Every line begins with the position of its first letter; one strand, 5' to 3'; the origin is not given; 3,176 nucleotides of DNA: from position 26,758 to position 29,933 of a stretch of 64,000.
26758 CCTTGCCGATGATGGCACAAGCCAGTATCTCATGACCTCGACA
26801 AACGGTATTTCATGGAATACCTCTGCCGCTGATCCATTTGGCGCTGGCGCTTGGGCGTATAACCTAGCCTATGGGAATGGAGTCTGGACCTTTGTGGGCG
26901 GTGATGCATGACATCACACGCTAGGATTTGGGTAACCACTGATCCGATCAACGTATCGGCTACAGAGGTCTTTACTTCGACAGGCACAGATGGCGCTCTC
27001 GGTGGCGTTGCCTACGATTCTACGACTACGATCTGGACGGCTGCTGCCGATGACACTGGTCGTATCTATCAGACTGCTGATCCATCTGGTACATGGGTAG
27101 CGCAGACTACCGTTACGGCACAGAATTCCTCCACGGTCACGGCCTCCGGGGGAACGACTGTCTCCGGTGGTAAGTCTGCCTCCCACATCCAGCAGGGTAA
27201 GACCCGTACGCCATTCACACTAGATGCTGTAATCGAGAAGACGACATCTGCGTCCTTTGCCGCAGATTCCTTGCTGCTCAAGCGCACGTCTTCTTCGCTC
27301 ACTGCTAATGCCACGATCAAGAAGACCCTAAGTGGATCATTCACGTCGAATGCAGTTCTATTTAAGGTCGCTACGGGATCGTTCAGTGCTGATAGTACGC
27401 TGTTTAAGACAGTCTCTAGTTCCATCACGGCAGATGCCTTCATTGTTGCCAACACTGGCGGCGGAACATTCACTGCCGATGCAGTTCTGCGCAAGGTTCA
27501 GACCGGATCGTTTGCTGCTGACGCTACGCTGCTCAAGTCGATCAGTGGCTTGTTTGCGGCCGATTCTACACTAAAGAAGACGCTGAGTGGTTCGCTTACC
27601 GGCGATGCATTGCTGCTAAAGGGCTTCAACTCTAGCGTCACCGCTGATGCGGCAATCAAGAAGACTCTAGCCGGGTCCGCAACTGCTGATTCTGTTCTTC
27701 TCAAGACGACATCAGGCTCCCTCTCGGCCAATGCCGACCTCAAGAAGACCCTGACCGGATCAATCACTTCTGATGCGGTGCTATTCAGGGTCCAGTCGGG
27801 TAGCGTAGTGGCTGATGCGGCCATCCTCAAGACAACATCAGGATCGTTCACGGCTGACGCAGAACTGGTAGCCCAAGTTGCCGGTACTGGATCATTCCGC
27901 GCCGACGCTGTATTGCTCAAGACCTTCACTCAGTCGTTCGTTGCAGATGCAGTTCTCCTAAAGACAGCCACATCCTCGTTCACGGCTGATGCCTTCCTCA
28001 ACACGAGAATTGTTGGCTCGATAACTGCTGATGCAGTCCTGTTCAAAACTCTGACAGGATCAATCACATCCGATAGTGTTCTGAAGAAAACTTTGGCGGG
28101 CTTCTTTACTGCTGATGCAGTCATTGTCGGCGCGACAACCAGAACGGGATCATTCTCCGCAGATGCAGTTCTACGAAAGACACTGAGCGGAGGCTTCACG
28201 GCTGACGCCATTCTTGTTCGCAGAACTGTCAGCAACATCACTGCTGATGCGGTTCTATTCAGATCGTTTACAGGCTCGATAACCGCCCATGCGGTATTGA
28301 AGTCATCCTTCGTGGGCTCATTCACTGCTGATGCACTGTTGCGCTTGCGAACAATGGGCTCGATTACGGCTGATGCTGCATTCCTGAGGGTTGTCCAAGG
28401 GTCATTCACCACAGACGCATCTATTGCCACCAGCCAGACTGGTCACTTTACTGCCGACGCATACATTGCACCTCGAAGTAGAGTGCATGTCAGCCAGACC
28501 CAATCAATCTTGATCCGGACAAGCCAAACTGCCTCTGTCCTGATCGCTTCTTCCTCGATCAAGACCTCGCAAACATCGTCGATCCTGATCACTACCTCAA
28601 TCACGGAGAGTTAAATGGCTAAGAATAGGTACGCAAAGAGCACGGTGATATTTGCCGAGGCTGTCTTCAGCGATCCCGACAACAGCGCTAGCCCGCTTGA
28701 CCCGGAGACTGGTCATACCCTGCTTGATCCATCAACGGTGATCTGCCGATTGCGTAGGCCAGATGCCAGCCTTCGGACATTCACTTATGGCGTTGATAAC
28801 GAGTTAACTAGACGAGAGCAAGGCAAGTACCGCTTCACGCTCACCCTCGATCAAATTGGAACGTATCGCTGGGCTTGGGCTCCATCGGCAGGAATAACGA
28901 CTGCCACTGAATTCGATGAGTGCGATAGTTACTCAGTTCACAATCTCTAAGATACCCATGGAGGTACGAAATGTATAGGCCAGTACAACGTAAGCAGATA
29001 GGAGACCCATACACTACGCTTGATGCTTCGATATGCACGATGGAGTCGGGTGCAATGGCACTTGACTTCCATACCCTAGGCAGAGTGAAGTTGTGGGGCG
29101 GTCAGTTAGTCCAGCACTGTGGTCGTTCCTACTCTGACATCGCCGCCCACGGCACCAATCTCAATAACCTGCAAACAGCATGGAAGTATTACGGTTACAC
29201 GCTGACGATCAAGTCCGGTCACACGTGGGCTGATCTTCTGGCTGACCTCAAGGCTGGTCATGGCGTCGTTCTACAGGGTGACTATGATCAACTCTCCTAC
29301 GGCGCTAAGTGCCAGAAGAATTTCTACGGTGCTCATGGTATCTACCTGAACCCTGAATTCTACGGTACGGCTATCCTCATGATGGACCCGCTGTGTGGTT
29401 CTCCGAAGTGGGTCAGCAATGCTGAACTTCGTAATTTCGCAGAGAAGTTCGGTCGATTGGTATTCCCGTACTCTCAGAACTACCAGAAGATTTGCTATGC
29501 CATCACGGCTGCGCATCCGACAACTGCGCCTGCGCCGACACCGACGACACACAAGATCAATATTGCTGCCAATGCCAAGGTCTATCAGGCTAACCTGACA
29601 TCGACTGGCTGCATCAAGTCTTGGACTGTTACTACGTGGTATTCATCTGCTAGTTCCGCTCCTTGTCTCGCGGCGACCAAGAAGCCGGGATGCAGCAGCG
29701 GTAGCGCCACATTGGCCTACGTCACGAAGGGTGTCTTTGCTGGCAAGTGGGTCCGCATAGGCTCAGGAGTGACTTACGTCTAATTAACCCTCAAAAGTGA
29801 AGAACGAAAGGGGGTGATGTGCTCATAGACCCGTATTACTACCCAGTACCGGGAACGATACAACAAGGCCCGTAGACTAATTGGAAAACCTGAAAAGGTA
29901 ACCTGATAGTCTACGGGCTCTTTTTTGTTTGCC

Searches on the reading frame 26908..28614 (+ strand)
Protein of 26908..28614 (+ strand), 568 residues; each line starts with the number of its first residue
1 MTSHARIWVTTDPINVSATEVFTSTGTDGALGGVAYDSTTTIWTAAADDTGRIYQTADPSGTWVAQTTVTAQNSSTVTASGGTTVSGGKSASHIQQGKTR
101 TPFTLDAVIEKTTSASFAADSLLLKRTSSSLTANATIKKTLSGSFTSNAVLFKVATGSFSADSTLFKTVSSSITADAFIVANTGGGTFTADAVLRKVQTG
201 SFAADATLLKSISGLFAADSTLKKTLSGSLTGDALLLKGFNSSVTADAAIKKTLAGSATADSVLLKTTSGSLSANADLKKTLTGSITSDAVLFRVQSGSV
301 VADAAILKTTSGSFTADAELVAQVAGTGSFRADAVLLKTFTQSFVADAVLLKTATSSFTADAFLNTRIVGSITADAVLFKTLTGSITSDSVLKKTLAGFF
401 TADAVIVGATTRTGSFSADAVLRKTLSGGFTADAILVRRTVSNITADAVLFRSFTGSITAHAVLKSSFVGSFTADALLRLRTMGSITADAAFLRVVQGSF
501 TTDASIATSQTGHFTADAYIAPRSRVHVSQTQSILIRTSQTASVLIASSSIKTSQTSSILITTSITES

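Call 12: search_protein_families(library=pfam, proteins=[window:26908-28614:+], max_evalue=0.01)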
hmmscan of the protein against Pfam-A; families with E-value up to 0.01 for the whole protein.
window:26908-28614:+ (568 aa): 1 family
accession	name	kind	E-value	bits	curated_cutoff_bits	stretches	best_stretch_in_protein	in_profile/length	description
PF10353.14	DUF2430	-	0.00091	20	24.6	0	500-522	71-93/107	Protein of unknown function (DUF2430)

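Call 50: search_protein_families(library=phrogs, proteins=[window:26908-28614:+], max_evalue=0.001)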
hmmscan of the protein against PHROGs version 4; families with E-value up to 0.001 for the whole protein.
window:26908-28614:+ (568 aa): 0 families

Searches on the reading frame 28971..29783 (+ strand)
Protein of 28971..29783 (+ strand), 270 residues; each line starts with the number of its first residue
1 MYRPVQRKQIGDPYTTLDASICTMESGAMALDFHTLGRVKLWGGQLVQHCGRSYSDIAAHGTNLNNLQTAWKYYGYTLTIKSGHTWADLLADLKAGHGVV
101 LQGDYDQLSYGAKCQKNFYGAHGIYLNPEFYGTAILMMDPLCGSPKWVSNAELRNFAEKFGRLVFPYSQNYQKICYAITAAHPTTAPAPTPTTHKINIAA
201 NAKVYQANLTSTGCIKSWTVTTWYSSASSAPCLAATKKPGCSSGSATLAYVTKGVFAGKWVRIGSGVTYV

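Call 12: search_protein_families(library=pfam, proteins=[window:28971-29783:+], max_evalue=0.01)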
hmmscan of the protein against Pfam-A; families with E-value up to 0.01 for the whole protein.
window:28971-29783:+ (270 aa): 1 family
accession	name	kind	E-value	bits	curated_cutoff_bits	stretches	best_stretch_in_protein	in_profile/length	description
PF13529.12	Peptidase_C39_2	-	0.0013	19.8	24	0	22-107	16-109/143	Peptidase_C39 like family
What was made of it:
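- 28971..29783 (+): Two-domain protein at the end of the tail block: a papain-like peptidase-like N-domain, the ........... linker, and a 75-aa C-domain. Probably a lysin. It is not specific evidence for glycosylation. Weak, sub-threshold Peptidase_C39_2 match (call 12).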

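Call 49: search_protein_families(library=ncbifam, proteins=[window:28971-29783:+], max_evalue=0.001)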
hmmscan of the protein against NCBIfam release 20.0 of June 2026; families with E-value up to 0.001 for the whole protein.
window:28971-29783:+ (270 aa): 0 families

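Call 50: search_protein_families(library=phrogs, proteins=[window:28971-29783:+], max_evalue=0.001)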
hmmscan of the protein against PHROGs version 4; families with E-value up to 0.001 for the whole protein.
window:28971-29783:+ (270 aa): 0 families
